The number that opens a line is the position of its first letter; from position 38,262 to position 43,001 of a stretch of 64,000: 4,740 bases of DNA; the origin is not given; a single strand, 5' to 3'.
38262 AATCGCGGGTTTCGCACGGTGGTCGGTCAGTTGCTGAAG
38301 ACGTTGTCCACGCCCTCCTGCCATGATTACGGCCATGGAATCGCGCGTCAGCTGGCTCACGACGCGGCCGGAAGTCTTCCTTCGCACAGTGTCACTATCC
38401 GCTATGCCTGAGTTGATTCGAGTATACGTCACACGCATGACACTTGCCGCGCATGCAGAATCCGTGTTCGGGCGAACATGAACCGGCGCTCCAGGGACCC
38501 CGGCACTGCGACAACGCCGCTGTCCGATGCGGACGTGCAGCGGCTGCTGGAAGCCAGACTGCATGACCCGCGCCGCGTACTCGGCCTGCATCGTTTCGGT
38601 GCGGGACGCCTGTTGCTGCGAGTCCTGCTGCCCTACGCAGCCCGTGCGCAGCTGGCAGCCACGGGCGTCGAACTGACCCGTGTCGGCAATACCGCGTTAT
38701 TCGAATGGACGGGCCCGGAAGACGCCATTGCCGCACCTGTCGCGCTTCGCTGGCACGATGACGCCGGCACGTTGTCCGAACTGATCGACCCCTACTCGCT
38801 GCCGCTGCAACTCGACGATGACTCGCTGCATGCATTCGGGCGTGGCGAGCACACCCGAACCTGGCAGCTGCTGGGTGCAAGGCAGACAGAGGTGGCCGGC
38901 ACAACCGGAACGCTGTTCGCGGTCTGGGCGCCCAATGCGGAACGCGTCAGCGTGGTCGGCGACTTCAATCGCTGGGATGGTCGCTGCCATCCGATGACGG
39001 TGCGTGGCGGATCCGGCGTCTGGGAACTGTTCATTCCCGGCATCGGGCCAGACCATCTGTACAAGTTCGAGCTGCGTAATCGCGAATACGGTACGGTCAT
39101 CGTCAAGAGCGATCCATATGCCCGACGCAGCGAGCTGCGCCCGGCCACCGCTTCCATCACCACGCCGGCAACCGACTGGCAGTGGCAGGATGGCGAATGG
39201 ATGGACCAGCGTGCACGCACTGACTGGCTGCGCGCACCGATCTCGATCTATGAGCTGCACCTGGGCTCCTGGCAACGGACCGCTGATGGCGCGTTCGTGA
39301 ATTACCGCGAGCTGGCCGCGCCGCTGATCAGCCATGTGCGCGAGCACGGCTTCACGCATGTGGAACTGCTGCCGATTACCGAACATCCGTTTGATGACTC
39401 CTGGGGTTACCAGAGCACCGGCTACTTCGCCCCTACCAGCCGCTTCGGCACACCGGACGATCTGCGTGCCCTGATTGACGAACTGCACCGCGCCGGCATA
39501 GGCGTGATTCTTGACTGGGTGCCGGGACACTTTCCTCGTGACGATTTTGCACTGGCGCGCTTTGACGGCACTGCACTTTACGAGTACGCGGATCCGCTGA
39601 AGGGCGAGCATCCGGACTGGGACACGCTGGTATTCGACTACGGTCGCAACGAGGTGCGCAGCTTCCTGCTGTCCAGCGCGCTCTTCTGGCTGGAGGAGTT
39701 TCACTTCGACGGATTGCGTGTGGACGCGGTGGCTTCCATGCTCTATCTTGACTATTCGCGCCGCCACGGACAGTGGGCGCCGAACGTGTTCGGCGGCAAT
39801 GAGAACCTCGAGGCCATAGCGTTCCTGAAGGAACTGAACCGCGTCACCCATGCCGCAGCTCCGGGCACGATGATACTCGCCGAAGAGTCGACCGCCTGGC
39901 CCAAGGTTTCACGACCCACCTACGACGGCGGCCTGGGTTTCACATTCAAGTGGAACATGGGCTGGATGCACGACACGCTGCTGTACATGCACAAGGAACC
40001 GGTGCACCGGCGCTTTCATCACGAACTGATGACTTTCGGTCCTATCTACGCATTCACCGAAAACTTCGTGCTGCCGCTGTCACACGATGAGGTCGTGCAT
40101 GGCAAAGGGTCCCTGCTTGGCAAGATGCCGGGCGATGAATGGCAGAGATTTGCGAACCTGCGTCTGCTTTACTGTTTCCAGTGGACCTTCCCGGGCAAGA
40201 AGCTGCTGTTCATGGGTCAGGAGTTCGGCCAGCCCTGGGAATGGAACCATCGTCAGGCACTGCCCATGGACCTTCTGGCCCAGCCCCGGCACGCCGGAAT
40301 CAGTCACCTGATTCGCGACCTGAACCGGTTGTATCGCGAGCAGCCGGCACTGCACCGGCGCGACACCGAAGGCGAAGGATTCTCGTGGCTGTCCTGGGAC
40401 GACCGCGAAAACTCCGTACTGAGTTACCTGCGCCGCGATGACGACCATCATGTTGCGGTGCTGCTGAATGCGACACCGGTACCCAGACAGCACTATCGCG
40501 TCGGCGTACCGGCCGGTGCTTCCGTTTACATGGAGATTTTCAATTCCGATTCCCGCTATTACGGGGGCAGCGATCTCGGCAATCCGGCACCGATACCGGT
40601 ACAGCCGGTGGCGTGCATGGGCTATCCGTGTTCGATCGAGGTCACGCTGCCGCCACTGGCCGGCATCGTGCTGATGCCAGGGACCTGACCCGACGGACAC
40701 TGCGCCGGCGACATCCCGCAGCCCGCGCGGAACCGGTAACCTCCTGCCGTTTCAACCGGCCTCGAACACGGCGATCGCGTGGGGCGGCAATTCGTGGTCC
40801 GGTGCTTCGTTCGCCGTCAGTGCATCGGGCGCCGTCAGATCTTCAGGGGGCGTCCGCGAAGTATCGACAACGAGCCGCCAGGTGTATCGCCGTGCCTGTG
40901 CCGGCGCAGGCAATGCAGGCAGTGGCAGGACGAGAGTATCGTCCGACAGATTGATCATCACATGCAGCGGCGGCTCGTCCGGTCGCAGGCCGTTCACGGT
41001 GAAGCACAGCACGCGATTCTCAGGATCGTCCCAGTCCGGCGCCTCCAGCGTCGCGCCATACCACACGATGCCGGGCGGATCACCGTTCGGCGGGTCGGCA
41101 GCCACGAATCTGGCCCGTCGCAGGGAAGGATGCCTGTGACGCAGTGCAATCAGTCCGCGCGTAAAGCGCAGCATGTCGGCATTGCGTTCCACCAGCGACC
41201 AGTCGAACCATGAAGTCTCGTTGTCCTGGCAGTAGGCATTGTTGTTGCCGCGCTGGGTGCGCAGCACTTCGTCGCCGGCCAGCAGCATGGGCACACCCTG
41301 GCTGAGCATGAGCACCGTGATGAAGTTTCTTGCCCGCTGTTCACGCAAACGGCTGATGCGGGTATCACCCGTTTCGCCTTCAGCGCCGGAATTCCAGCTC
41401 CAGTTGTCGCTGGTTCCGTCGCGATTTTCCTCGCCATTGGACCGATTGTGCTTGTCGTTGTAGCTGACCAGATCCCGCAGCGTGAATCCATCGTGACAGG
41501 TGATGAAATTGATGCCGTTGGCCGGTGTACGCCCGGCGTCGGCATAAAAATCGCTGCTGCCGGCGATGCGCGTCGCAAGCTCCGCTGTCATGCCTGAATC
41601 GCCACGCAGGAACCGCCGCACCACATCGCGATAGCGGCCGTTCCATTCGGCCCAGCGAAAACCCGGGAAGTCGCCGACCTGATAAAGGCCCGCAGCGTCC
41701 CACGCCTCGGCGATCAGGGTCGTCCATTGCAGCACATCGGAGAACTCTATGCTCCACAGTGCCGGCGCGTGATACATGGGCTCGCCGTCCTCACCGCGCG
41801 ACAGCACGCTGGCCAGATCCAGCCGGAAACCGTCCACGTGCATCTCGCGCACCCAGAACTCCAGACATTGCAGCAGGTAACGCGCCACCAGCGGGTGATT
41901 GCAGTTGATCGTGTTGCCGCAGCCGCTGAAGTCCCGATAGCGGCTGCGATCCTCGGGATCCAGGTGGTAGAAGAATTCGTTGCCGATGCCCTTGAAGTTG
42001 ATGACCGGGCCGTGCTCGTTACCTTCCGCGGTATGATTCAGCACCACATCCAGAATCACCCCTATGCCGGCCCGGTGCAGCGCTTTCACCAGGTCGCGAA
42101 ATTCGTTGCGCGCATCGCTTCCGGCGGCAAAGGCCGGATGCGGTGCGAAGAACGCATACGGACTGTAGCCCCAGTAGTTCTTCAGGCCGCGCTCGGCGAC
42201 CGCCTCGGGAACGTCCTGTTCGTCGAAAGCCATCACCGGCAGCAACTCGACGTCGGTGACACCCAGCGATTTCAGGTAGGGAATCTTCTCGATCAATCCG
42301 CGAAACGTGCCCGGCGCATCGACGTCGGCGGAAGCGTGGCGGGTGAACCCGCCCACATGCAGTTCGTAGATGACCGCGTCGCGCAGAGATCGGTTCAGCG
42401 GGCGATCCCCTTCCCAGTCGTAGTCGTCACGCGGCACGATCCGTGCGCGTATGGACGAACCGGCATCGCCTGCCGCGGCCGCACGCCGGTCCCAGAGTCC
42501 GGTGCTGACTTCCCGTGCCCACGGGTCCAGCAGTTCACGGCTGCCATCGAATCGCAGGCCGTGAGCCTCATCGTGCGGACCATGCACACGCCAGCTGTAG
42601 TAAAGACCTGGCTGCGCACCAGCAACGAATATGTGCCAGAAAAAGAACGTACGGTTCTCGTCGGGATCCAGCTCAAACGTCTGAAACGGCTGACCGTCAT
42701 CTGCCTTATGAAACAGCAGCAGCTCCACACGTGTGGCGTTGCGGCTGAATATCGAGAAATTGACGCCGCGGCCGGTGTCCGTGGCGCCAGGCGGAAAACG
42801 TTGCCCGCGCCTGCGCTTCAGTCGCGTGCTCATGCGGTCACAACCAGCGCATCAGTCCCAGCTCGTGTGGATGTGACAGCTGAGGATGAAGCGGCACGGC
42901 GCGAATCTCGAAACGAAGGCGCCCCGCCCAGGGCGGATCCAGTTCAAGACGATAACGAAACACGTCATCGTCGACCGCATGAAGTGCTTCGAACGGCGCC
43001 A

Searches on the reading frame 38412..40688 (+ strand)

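Call 73: search_protein_families(library=pfam, proteins=[window:38412-40688:+], max_evalue=0.00001)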
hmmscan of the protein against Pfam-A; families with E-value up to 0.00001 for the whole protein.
window:38412-40688:+ (758 aa): 4 families
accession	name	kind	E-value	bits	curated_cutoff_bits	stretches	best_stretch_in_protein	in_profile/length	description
PF02922.24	CBM_48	-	1e-24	87.1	22.4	1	154-237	2-83/83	Carbohydrate-binding module 48 (Isoamylase N-terminal domain)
PF02806.24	Alpha-amylase_C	-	2.1e-20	73.3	21.2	1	659-755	1-93/95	Alpha amylase, C-terminal all-beta domain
PF00128.31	Alpha-amylase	-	8.3e-16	58.7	22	1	309-375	28-93/446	Alpha amylase, catalytic domain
PF22019.2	GlgB_N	-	1.9e-15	57.1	27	1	40-128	3-94/94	alpha-1,4-glucan branching enzyme GlgB, N-terminal domain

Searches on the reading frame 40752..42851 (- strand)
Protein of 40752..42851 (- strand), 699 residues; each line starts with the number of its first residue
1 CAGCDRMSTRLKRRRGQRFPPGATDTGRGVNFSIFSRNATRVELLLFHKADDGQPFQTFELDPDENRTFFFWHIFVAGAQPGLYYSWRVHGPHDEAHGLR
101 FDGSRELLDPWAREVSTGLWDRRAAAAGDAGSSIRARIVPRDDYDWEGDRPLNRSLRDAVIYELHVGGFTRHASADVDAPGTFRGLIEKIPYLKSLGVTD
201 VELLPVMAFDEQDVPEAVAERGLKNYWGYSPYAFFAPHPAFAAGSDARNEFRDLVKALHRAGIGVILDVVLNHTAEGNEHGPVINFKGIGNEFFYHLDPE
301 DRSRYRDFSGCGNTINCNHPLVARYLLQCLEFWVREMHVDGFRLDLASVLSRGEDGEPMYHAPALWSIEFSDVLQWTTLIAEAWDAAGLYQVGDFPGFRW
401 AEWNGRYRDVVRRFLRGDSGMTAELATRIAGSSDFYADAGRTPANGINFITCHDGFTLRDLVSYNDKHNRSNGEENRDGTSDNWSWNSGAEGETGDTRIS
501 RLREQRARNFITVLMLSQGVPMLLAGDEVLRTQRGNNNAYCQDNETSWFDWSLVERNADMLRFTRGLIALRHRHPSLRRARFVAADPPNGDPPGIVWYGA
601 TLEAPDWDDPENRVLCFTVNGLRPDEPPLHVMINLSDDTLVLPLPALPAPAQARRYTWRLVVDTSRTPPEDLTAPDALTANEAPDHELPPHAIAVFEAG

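Call 73: search_protein_families(library=pfam, proteins=[window:40752-42851:-], max_evalue=0.00001)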
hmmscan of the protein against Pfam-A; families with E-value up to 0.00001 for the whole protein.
window:40752-42851:- (699 aa): 3 families
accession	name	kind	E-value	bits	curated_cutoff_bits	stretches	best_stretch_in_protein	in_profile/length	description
PF00128.31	Alpha-amylase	-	7e-21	75.4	22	1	172-278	7-96/446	Alpha amylase, catalytic domain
PF02922.24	CBM_48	-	7.4e-15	55.5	22.4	1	22-112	3-83/83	Carbohydrate-binding module 48 (Isoamylase N-terminal domain)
PF21156.3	ISOA1-3_C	-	6.7e-07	29.9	27.3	1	597-681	2-77/106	Isoamylase 1-3, C-terminal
